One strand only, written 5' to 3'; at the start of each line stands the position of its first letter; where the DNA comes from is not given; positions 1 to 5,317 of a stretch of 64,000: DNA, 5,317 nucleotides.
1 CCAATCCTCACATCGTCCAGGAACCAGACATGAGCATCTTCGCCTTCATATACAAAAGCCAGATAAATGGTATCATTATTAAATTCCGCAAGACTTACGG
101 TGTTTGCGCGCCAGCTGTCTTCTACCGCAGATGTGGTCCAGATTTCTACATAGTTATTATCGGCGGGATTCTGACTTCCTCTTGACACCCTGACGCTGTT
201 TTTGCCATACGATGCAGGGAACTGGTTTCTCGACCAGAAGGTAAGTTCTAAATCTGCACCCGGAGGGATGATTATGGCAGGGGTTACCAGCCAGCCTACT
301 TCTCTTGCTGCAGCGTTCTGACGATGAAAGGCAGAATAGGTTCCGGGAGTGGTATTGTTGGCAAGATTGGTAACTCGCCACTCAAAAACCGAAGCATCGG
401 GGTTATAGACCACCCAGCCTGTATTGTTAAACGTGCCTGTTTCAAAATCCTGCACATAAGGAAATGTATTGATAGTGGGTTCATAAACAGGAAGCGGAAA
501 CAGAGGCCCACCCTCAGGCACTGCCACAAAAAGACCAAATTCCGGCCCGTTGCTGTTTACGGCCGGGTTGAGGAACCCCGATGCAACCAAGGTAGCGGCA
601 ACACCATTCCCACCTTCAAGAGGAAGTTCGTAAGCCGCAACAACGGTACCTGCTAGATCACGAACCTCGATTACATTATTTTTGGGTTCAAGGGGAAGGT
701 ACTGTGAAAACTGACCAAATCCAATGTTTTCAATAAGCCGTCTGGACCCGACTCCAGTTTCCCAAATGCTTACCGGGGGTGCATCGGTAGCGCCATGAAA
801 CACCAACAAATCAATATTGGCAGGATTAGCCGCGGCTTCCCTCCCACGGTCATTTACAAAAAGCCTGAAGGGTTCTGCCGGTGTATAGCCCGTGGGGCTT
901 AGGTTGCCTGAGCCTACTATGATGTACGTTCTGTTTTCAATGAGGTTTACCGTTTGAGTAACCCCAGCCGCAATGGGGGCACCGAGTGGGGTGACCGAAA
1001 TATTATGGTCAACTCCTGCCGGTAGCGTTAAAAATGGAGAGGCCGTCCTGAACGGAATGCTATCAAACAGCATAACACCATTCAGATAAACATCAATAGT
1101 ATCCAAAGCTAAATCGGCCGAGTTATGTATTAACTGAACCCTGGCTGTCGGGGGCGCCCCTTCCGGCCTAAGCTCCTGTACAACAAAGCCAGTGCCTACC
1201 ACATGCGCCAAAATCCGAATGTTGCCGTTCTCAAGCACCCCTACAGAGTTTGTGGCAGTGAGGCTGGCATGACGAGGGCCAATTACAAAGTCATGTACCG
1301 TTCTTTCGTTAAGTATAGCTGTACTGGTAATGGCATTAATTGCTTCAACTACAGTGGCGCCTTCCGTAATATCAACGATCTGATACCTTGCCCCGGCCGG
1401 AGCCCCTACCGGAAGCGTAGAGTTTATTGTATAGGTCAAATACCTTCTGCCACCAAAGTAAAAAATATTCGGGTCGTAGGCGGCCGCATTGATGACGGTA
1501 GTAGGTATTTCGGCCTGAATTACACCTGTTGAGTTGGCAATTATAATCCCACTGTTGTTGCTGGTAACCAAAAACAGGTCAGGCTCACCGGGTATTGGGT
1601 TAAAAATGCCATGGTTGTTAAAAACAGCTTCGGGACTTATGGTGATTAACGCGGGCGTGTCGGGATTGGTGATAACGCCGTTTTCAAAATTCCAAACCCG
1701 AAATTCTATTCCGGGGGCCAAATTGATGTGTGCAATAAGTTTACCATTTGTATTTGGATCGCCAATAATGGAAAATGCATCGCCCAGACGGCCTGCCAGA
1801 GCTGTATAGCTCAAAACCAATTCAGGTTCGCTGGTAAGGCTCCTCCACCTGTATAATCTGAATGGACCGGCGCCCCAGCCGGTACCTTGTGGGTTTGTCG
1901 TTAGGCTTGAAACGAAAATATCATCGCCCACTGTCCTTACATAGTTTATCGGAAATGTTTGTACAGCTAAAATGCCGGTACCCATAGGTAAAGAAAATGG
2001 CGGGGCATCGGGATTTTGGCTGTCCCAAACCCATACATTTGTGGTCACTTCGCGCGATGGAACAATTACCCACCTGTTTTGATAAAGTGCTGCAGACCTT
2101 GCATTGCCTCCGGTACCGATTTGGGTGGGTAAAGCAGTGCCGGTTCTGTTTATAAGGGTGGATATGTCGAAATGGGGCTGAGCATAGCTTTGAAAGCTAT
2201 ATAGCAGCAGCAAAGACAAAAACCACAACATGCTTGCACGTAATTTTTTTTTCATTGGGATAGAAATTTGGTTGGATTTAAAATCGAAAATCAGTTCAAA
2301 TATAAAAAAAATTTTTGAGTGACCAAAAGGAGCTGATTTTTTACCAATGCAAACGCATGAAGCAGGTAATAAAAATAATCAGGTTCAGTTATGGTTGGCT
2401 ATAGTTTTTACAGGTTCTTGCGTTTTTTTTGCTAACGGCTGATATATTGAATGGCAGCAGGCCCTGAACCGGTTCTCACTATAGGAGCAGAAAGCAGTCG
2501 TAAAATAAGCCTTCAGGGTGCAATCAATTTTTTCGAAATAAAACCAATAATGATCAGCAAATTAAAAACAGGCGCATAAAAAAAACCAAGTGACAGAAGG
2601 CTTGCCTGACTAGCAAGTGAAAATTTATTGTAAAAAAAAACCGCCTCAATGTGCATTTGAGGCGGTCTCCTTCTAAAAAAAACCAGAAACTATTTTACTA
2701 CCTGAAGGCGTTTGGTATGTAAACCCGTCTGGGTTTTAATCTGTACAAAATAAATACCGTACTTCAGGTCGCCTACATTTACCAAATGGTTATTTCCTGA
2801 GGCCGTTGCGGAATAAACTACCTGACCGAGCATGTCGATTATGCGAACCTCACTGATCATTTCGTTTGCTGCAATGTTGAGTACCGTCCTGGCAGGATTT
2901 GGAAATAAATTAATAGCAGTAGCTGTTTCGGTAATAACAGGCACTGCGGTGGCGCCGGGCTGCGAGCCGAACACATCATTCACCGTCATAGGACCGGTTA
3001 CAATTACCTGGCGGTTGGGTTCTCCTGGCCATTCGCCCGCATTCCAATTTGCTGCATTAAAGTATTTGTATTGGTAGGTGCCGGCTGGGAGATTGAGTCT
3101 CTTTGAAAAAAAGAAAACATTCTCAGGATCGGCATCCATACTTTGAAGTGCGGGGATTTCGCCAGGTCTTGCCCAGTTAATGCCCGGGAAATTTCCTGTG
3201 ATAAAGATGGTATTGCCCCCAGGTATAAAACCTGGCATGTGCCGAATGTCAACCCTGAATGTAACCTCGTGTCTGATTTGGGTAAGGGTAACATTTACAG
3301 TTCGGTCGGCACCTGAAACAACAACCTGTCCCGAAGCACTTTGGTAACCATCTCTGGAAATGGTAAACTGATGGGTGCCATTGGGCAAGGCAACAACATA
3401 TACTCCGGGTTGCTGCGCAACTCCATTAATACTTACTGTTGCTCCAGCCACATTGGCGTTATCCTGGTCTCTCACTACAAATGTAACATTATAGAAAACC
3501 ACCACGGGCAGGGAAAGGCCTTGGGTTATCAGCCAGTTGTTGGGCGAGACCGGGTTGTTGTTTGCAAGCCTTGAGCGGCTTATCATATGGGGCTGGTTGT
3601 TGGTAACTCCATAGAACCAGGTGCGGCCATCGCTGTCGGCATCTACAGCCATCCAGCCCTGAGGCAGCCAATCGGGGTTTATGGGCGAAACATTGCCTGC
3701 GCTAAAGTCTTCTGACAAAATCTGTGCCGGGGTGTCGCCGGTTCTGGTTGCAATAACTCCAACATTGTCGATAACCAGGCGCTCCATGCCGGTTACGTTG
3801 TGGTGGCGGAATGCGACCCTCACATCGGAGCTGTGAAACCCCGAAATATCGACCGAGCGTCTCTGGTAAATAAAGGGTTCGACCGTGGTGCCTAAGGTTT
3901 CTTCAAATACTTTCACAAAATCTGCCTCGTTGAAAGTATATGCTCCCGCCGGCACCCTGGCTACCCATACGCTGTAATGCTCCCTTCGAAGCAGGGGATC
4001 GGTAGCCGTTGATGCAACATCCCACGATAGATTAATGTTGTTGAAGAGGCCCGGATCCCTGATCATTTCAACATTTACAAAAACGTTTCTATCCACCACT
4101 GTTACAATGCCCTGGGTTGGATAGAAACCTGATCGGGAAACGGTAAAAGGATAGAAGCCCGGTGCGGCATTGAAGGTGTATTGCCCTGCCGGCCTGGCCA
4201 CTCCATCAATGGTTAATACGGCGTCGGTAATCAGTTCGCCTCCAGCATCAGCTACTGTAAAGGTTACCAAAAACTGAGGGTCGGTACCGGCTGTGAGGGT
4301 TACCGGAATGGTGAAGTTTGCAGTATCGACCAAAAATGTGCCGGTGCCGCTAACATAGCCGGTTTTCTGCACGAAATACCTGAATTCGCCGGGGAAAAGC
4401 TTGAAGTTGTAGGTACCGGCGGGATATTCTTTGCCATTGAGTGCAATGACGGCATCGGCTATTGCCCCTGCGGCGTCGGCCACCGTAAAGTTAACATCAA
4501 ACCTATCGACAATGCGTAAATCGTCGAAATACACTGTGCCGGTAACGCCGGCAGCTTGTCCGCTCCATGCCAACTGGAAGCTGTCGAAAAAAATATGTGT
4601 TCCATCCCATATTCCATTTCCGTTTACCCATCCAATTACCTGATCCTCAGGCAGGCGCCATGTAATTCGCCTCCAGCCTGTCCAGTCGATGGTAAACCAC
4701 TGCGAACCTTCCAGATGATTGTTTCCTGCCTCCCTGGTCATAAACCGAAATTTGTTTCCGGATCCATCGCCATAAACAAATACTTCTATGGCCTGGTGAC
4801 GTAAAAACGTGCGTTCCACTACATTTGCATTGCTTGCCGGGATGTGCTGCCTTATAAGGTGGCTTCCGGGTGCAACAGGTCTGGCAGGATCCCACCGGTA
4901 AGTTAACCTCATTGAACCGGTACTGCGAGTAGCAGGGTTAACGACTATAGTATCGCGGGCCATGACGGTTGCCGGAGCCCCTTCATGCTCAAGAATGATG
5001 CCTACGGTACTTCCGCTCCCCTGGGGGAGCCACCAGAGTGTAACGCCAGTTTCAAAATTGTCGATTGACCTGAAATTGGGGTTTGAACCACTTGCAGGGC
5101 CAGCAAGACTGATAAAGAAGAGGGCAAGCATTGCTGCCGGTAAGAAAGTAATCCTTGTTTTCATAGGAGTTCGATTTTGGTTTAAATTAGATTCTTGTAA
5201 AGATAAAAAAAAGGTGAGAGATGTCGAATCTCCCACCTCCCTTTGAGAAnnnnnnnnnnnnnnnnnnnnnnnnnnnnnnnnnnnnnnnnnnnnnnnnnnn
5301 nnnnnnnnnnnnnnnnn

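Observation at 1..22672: SusC/SusD locus coupling T9SS-exported cell-wall hydrolases to MurNAc catabolism: candidate peptidoglycan utilisation locus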

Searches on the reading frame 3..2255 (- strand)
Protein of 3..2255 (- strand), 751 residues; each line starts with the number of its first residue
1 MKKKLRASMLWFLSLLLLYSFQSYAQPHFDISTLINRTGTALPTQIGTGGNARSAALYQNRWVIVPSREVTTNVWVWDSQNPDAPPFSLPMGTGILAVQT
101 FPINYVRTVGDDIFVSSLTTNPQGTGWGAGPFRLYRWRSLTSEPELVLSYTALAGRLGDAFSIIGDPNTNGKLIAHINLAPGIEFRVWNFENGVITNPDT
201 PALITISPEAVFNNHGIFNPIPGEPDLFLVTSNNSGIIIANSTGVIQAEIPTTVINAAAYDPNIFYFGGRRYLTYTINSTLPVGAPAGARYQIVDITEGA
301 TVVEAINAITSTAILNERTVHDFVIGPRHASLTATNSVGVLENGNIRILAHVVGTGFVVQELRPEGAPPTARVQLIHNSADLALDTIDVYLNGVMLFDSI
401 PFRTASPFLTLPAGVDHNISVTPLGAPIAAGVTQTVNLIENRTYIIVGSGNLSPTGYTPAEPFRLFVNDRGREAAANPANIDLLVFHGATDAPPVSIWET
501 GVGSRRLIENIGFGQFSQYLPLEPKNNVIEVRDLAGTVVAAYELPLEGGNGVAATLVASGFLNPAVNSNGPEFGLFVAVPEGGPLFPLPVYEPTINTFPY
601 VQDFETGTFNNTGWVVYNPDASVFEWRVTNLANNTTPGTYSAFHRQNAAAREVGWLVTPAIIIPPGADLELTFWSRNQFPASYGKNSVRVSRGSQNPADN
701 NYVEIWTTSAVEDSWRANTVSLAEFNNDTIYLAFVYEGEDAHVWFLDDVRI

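Call 7: search_protein_families(library=pfam, proteins=[window:3-2255:-], max_evalue=0.01)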
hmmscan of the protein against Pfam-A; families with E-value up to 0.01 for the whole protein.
window:3-2255:- (751 aa): 2 families
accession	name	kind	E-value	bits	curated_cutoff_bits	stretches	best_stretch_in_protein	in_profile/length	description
PF14344.12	DUF4397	-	2.3e-17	64.1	30.6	2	371-497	1-118/119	Domain of unknown function (DUF4397)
PF15416.12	DUF4623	-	7.1e-15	54.9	28.9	1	56-327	144-407/450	Domain of unknown function (DUF4623)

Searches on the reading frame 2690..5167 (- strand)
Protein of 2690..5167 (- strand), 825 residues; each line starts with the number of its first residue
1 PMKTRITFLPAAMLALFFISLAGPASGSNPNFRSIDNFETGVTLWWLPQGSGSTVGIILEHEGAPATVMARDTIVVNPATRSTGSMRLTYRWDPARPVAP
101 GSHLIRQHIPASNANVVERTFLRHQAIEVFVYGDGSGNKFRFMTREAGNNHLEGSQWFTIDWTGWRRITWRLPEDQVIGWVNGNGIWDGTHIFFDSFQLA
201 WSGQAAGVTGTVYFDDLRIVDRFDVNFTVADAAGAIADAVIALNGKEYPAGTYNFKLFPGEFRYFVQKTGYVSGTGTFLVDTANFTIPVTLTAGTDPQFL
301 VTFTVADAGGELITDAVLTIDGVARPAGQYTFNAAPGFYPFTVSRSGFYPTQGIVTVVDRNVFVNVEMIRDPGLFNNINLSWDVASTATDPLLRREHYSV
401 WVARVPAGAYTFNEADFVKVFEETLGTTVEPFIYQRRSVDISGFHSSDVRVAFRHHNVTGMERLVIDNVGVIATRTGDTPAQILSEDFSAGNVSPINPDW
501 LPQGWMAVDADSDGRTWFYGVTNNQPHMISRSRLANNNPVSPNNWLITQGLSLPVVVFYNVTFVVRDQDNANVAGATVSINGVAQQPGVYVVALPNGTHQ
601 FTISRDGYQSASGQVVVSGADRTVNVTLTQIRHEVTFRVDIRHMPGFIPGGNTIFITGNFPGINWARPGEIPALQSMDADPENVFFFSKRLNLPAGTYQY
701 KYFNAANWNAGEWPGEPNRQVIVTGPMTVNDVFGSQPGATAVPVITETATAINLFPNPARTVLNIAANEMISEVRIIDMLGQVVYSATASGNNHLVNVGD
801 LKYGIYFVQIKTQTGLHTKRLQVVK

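Call 7: search_protein_families(library=pfam, proteins=[window:2690-5167:-], max_evalue=0.01)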
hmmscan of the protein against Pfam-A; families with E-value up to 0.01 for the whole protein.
window:2690-5167:- (825 aa): 9 families
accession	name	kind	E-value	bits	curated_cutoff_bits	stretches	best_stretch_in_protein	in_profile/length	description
PF07675.18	Cleaved_Adhesin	-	4.7e-15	56.4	21.4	2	501-578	13-97/174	Cleaved Adhesin Domain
PF18962.6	Por_Secre_tail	-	1.6e-14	54.4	27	1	754-822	1-74/75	Secretion system C-terminal sorting domain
PF13620.12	CarboxypepD_reg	-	8.9e-11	42.4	32.3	1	564-629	5-82/82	Carboxypeptidase regulatory-like domain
PF08308.17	PEGA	-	1.3e-08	35.1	20.8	1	571-629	8-66/71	PEGA domain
PF22058.2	X25_BaPul_like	-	8.4e-05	23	27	0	680-721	30-67/87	Pullulanase X25 domain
PF16561.11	AMPK1_CBM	-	0.00017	22.2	26.8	0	650-709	10-58/85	Glycogen recognition site of AMP-activated protein kinase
PF00686.25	CBM_20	-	0.0015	18.7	23.3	1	647-724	11-88/97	Starch binding domain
PF03425.19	CBM_11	-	0.0017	18.8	27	1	123-171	79-131/182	Carbohydrate binding domain (family 11)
PF13715.12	CarbopepD_reg_2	-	0.0067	16.9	32.2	0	565-628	6-76/88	CarboxypepD_reg-like domain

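Call 50: find_encoding_contigs(protein=window:2690-5164:-, flank=10000, max_places=3)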
Protein window:2690-5164:- (824 aa): 2 contigs read that carry it; 2 places shown.
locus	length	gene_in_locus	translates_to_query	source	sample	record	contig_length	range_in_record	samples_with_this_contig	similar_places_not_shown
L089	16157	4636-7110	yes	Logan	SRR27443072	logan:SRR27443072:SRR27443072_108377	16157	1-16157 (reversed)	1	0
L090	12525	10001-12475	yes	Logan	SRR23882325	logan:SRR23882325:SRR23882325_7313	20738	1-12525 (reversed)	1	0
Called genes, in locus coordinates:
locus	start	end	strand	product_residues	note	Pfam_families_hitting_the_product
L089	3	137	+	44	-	?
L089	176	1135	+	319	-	PF26549:Tricorn_N (weak), PF26550:Tricorn_2nd (faint), PF07676:PD40 (weak)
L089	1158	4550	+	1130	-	PF01520:Amidase_3, PF13205:Big_5 (weak), PF18962:Por_Secre_tail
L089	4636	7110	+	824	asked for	PF07675:Cleaved_Adhesin (weak), PF13620:CarboxypepD_reg (weak), PF08308:PEGA (weak), PF18962:Por_Secre_tail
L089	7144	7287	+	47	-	-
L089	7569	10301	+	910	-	PF15416:DUF4623, PF14344:DUF4397, PF13620:CarboxypepD_reg, PF18962:Por_Secre_tail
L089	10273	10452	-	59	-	-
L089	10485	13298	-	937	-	PF01565:FAD_binding_4, PF02913:FAD-oxidase_C, PF12838:Fer4_7 (weak), PF13183:Fer4_8 (weak), PF13534:Fer4_17 (faint), PF02754:CCG (faint)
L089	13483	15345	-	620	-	PF03092:BT1, PF07690:MFS_1 (weak)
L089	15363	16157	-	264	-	?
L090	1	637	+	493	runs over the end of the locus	PF12771:SusD-like_2, PF12741:SusD-like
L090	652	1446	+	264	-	-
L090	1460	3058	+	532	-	PF00801:PKD, PF18911:PKD_4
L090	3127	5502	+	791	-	PF02638:GHL10, PF18962:Por_Secre_tail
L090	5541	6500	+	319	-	PF26549:Tricorn_N (weak), PF26550:Tricorn_2nd (faint), PF07676:PD40 (weak)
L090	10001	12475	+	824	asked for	PF07675:Cleaved_Adhesin (weak), PF13620:CarboxypepD_reg (weak), PF08308:PEGA (weak), PF18962:Por_Secre_tail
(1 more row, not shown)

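Call 51: search_protein_families(library=ncbifam, proteins=[L089:13483-15345:-, L089:15363-16157:-, L089:7569-10301:+, L089:10485-13298:-, window:2690-5164:-], max_evalue=0.00001)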
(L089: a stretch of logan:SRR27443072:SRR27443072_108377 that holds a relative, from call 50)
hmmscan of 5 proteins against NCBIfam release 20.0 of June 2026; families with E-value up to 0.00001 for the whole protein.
L089:13483-15345:- (620 aa): 5 families
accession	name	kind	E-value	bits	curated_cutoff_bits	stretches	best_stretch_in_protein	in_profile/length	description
TIGR00901.2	2A0125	subfamily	4.8e-50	170.4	350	2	362-601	167-415/417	AmpG family muropeptide MFS transporter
NF008867.0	PRK11902.1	equivalog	1.5e-32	113.1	656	2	362-605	172-404/419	muropeptide transporter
NF008238.0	PRK11010.1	equivalog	2e-28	99.5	756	2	362-606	171-404/492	muropeptide MFS transporter AmpG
TIGR02718.1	sider_RhtX_FptX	subfamily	7.1e-22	77.9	356.15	1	13-163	6-160/390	RhtX/FptX family siderophore transporter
TIGR00788.1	fbt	subfamily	9.4e-06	24.8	216.4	1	16-130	34-150/468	folate/biopterin family MFS transporter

L089:15363-16157:- (264 aa): 2 families
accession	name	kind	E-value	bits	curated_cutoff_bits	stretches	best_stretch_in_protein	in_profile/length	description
TIGR02669.1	SpoIID_LytB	domain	1.1e-38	133.8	83.3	1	3-262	51-270/270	SpoIID/LytB domain-containing protein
TIGR02870.1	spore_II_D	equivalog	5.6e-25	88.2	234.75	2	117-262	204-337/338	stage II sporulation protein D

L089:7569-10301:+ (910 aa): 2 families
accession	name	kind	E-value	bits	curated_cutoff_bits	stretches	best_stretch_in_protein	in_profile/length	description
NF038128.1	choice_anch_J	domain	3.2e-16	60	30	1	593-743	3-162/162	choice-of-anchor J domain-containing protein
TIGR04183.1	Por_Secre_tail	domain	2.9e-12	46.4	23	1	839-909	1-72/72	T9SS type A sorting domain-containing protein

L089:10485-13298:- (937 aa): 7 families
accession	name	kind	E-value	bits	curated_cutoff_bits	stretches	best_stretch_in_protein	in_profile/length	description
NF049975.1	2HglutDHaseYdiJ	equivalog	3.7e-48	164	1350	1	5-517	15-541/1018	D-2-hydroxyglutarate dehydrogenase YdiJ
TIGR00387.1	glcD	equivalog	2.1e-46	158.6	567.9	2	242-513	149-412/413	glycolate oxidase subunit GlcD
NF008408.0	PRK11230.1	equivalog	7.5e-29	100.5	897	2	240-516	205-472/499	glycolate oxidase subunit GlcD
NF008369.0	PRK11168.1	equivalog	4.4e-18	65.3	278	1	534-930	7-396/401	anaerobic glycerol-3-phosphate dehydrogenase subunit C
TIGR03379.1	glycerol3P_GlpC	equivalog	2e-09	36.7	279.9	1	750-884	199-344/397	anaerobic glycerol-3-phosphate dehydrogenase subunit GlpC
NF008434.0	PRK11274.1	equivalog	1.6e-08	33.9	333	1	529-932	14-406/409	glycolate oxidase subunit GlcF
NF045670.1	quin_L_LdhH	equivalog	2e-08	33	800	1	595-891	354-661/706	L-lactate dehydrogenase (quinone) large subunit LdhH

window:2690-5164:- (824 aa): 4 families
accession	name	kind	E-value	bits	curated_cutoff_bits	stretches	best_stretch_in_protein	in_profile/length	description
TIGR04183.1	Por_Secre_tail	domain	1.4e-13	50.6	23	1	753-820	1-69/72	T9SS type A sorting domain-containing protein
NF038128.1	choice_anch_J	domain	2.7e-13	50.4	30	1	483-573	2-91/162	choice-of-anchor J domain-containing protein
NF038113.1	T9SSA_dep_M36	equivalog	1.1e-07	30.4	885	1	749-820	791-866/869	T9SS-dependent M36 family metallopeptidase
NF050177.1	TapA_OM_Porphy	equivalog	7.3e-06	25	500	0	740-822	460-543/544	TapA/TapC family T9SS-dependent outer membrane protein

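Call 67: search_protein_families(library=pfam, proteins=[L089:13483-15345:-, L089:15363-16157:-], max_evalue=1)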
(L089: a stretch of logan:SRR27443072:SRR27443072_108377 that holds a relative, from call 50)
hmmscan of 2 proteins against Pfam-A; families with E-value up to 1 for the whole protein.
L089:13483-15345:- (620 aa): 3 families
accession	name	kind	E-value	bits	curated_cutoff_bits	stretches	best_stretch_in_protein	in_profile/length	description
PF07690.21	MFS_1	-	1.3e-15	57.6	33.4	3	454-610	27-178/347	Major Facilitator Superfamily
PF03092.22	BT1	-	1.3e-09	37.8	22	1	25-131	7-117/432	BT1 family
PF13000.13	Acatn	-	0.046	12.7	23.7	1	15-93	7-91/546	Acetyl-coenzyme A transporter 1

L089:15363-16157:- (264 aa): 1 family
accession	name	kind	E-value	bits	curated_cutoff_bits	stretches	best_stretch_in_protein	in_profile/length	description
PF08486.15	SpoIID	-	6e-07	30.4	23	1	3-40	55-97/97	Stage II sporulation protein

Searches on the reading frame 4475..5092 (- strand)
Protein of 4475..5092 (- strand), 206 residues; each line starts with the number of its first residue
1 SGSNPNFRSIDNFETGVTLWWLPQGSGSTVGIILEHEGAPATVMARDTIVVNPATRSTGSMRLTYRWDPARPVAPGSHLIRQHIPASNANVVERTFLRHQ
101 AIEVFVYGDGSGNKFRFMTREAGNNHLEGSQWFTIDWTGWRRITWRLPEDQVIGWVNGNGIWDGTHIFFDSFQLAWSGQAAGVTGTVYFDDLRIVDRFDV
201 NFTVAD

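Call 67: search_protein_families(library=pfam, proteins=[window:4475-5092:-], max_evalue=1)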
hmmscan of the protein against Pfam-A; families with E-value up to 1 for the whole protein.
window:4475-5092:- (206 aa): 2 families
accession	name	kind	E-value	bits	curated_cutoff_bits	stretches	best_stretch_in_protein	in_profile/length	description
PF03425.19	CBM_11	-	0.00017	22.2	27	1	98-146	79-131/182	Carbohydrate binding domain (family 11)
PF04620.18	FlaA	-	0.00091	19.4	25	1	100-201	121-227/230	Flagellar filament outer layer protein Flaa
